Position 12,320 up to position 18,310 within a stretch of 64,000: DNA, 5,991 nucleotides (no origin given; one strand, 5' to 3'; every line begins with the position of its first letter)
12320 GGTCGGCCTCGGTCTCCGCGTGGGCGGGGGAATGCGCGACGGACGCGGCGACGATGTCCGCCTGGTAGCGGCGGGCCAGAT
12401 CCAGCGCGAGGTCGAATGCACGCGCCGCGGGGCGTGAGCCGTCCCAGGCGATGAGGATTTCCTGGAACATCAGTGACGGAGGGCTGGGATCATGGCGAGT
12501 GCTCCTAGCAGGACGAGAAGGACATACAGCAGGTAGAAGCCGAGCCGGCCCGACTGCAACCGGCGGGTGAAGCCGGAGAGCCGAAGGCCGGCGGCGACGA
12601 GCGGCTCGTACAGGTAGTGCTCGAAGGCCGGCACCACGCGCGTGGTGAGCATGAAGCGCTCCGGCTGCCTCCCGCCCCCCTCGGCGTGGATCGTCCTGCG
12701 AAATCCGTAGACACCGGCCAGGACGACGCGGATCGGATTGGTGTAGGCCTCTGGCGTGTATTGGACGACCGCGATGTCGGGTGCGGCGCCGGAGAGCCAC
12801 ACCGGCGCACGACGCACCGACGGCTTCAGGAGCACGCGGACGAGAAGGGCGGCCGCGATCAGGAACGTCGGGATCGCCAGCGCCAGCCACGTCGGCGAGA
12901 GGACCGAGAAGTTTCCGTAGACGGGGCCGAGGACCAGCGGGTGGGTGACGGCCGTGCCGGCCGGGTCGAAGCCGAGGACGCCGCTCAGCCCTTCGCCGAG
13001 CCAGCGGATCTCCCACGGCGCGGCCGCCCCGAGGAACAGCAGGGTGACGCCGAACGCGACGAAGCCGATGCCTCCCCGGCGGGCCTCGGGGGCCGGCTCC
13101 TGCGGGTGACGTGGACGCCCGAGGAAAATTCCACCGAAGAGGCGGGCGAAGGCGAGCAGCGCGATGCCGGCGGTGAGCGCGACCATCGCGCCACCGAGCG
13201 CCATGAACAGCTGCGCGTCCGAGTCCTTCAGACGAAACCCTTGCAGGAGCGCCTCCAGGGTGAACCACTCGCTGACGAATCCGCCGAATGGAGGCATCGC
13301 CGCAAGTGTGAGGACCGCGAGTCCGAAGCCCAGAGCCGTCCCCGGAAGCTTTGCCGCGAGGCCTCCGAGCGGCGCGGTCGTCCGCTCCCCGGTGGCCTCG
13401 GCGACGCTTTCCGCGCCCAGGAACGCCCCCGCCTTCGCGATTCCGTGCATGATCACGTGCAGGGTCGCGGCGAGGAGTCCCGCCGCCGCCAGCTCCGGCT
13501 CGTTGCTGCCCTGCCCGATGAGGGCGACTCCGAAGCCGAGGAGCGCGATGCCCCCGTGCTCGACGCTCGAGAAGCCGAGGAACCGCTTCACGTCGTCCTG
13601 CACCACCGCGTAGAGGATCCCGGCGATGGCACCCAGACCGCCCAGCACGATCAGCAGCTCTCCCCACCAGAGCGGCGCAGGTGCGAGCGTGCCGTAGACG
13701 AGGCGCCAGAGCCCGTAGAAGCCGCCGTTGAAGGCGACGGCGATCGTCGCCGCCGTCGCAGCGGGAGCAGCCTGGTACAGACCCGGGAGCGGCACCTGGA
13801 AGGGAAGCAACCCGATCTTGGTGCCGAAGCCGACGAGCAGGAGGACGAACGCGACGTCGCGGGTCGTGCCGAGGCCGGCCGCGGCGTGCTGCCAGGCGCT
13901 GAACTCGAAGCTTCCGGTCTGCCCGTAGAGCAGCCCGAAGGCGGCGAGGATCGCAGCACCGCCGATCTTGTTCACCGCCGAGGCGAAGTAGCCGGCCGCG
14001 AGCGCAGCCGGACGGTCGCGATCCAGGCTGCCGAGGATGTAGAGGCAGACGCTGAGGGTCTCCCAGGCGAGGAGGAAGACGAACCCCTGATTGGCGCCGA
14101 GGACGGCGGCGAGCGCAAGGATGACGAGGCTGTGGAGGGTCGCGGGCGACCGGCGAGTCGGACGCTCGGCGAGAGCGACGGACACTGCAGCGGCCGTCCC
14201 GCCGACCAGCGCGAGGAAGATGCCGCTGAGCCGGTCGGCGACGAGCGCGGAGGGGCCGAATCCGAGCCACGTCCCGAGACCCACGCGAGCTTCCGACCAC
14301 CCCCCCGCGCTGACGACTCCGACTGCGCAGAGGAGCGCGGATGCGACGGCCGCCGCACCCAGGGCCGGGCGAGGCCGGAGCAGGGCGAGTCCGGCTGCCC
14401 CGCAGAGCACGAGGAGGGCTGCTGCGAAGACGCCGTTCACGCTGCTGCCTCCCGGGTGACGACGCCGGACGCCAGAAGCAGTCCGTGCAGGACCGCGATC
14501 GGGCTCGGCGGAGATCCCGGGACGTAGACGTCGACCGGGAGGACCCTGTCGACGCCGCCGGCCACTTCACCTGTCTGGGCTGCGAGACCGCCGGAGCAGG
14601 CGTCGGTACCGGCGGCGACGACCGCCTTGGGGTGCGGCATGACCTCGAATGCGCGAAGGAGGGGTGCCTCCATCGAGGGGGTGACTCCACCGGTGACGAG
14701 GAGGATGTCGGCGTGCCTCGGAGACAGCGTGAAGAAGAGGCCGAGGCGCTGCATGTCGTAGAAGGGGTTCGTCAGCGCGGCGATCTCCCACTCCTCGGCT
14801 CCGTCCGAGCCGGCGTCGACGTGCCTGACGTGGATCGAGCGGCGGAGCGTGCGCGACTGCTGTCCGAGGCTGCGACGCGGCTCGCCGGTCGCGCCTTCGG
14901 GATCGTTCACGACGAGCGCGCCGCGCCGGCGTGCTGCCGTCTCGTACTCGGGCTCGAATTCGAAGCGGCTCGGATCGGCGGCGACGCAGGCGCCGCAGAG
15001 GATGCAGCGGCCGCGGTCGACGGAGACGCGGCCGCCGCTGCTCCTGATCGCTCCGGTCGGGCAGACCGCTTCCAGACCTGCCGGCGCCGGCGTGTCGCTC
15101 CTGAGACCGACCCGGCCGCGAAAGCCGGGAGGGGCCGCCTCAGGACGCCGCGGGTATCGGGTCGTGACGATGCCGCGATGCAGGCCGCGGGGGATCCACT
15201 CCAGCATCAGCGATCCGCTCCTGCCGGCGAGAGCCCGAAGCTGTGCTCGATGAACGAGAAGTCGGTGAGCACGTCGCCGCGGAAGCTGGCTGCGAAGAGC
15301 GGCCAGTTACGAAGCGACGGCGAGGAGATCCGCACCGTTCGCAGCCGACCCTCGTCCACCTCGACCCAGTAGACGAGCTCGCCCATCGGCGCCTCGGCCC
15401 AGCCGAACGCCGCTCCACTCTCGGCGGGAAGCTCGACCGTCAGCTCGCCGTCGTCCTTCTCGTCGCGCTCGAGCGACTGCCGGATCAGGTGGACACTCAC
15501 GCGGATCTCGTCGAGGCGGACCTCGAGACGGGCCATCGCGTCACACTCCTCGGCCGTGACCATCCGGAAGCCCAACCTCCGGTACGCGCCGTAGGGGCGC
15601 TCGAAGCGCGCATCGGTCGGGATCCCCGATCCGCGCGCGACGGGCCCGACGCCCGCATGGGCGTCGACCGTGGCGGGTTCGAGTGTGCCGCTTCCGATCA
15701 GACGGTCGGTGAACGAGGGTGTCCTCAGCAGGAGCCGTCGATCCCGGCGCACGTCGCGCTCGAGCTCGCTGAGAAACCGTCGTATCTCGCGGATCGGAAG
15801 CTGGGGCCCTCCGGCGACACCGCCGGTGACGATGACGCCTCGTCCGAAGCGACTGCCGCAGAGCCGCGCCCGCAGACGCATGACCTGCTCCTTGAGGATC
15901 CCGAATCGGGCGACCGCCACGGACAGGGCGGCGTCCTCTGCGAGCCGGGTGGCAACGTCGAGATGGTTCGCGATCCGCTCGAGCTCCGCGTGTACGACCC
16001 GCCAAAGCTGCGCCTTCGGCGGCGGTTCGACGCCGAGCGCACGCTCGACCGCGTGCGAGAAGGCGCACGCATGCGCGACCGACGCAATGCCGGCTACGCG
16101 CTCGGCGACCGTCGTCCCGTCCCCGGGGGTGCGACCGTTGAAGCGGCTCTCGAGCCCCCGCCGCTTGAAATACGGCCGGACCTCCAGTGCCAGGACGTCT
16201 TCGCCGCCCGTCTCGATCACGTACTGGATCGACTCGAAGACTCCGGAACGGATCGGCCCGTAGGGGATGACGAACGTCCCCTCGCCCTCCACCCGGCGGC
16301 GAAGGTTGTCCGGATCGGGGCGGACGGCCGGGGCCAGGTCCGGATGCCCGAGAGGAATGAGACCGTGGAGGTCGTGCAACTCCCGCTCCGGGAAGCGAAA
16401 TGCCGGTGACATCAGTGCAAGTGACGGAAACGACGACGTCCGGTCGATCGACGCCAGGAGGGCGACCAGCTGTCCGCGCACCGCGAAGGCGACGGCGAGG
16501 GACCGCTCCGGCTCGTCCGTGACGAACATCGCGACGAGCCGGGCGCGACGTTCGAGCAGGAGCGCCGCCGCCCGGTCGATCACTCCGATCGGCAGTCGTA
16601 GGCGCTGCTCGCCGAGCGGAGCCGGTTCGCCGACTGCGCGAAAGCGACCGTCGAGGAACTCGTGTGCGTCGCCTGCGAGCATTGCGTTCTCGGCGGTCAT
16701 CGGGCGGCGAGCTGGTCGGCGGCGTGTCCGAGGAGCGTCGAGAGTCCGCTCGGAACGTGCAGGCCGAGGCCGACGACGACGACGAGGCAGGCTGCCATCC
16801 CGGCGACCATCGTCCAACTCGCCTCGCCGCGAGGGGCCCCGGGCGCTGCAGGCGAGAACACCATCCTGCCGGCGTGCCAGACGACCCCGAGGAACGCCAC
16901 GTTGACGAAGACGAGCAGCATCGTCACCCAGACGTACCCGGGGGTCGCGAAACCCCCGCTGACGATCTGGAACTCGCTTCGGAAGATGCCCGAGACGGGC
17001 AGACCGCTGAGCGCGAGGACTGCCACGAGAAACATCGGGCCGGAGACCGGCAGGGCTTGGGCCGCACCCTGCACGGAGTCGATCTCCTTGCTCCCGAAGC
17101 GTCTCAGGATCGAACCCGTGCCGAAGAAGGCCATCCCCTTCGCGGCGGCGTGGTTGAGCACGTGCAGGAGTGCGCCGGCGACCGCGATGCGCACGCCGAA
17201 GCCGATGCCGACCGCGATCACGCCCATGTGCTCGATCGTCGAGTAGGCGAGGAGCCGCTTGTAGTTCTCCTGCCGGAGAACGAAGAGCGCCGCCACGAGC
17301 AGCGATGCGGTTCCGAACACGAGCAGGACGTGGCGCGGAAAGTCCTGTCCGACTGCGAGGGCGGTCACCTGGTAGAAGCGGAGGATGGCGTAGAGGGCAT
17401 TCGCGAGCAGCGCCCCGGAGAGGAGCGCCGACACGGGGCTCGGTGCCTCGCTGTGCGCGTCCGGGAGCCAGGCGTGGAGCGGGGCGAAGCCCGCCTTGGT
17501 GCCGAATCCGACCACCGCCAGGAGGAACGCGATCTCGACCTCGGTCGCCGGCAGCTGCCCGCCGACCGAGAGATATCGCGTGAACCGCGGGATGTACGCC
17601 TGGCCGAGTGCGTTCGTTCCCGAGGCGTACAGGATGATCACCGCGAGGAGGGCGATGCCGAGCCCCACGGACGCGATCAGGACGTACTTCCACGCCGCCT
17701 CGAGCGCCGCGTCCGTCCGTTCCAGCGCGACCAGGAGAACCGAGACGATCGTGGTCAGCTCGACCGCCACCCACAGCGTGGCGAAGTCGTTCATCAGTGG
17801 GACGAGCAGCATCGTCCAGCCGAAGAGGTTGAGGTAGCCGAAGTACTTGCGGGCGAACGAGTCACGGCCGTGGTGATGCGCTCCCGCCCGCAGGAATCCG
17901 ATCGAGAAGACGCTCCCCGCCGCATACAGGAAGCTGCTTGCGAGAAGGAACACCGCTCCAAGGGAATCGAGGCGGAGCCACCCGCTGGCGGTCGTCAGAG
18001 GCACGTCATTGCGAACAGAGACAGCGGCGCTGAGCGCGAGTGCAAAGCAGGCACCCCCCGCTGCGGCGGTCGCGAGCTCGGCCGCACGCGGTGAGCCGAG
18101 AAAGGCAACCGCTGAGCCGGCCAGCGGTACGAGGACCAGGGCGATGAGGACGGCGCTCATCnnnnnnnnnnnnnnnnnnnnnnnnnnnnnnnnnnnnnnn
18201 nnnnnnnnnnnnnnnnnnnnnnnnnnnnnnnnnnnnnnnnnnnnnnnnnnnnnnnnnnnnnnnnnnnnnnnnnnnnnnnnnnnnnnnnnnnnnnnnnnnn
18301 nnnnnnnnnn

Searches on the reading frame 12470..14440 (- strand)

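Call 25: search_protein_families(library=pfam, proteins=[window:12470-14440:-], max_evalue=0.001)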
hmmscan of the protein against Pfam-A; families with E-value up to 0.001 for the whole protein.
window:12470-14440:- (656 aa): 1 family
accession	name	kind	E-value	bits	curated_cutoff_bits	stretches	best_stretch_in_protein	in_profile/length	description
PF00361.26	Proton_antipo_M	-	1.4e-43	149.7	21.5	1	120-400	5-277/294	NADH:quinone oxidoreductase/Mrp antiporter, TM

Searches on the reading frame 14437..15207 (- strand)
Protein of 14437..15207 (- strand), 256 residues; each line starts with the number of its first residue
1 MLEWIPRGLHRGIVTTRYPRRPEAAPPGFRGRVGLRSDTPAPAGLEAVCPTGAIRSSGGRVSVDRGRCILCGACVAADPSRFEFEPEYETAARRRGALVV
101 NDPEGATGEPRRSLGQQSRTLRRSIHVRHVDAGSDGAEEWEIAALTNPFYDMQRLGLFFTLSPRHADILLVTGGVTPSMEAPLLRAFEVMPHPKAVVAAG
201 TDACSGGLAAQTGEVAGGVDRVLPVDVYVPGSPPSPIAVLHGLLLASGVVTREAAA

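Call 25: search_protein_families(library=pfam, proteins=[window:14437-15207:-], max_evalue=0.001)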
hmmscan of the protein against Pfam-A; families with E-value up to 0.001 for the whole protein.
window:14437-15207:- (256 aa): 5 families
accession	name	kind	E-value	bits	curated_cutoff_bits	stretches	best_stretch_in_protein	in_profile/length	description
PF01058.29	Oxidored_q6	-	1.5e-21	76.9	27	1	139-244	5-126/128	NADH ubiquinone oxidoreductase, 20 Kd subunit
PF13459.11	Fer4_15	-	8.6e-07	30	22.4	1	61-86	1-26/66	4Fe-4S single cluster domain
PF00037.32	Fer4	-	2.2e-05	24.5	21.1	0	62-77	2-17/24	4Fe-4S binding domain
PF13370.11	Fer4_13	-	6.8e-05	23.9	24.5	1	63-91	1-29/58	4Fe-4S single cluster domain of Ferredoxin I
PF12797.12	Fer4_2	-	0.00025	21.3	24.5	1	60-79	2-21/22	4Fe-4S binding domain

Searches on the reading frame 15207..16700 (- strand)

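Call 25: search_protein_families(library=pfam, proteins=[window:15207-16700:-], max_evalue=0.001)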
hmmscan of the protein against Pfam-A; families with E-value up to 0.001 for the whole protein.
window:15207-16700:- (497 aa): 3 families
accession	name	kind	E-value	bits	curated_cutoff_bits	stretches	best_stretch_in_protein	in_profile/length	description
PF00346.24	Complex1_49kDa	-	4.7e-34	118.1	24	1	270-415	15-161/271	Respiratory-chain NADH dehydrogenase, 49 Kd subunit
PF00374.24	NiFeSe_Hases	-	4.6e-11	42.8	25.8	1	181-246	1-66/508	Nickel-dependent hydrogenase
PF00329.25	Complex1_30kDa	-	1.4e-06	29.3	22.5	1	54-129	25-107/124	Respiratory-chain NADH dehydrogenase, 30 Kd subunit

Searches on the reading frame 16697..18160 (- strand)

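Call 25: search_protein_families(library=pfam, proteins=[window:16697-18160:-], max_evalue=0.001)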
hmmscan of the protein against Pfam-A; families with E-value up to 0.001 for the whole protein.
window:16697-18160:- (487 aa): 1 family
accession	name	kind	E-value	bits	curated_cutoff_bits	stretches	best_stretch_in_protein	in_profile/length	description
PF00361.26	Proton_antipo_M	-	1.2e-51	176.1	21.5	1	124-414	2-286/294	NADH:quinone oxidoreductase/Mrp antiporter, TM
